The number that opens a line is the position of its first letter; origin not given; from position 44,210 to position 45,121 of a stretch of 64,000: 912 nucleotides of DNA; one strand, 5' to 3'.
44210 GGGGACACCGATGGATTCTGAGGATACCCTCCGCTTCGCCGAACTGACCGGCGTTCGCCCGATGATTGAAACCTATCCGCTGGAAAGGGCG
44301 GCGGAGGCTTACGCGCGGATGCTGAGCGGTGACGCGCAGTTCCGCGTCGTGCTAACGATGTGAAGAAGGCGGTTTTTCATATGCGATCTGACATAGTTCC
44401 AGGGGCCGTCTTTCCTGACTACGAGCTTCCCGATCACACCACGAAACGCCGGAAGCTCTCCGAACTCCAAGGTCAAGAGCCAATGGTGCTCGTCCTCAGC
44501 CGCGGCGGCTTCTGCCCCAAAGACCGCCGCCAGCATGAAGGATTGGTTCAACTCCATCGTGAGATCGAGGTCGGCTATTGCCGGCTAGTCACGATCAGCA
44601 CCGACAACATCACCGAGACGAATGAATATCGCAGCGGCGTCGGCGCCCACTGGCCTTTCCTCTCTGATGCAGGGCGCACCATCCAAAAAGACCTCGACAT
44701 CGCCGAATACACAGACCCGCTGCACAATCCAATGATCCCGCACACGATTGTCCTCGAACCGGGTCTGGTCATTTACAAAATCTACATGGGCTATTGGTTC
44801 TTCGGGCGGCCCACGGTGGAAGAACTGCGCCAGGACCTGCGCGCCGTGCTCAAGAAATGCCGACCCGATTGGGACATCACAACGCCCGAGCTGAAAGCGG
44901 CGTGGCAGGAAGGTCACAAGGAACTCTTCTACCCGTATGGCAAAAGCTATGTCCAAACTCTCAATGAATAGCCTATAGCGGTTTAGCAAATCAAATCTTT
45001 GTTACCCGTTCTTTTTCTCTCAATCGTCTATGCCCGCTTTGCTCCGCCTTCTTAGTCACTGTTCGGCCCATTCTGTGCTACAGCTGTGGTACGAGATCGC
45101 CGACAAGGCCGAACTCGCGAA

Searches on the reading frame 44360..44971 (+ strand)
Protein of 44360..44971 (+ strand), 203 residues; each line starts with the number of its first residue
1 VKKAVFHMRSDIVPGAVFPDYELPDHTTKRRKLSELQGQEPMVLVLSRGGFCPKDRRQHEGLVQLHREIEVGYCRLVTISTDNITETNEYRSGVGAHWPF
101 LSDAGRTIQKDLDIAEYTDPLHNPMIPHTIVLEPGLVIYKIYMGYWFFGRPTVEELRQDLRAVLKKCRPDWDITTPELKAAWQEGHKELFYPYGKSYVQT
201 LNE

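Call 11: search_protein_families(library=pfam, proteins=[window:44360-44971:+])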
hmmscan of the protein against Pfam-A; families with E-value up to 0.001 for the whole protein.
window:44360-44971:+ (203 aa): 2 families
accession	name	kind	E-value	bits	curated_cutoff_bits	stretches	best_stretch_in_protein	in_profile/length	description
PF00578.27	AhpC-TSA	-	2e-12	47.6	26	1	15-138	2-121/124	AhpC/TSA family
PF08534.16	Redoxin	-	0.00012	22.4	26.6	1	15-132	3-122/148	Redoxin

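Call 44: search_protein_families(library=ncbifam, proteins=[window:44381-44971:+], max_evalue=0.001)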
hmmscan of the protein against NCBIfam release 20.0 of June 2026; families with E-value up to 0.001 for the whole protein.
window:44381-44971:+ (196 aa): 1 family
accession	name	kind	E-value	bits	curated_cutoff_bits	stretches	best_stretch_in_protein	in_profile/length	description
NF040769.1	SelL_rel_redox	subfamily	1.6e-05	24.6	120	1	11-107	3-100/173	SelL-related redox protein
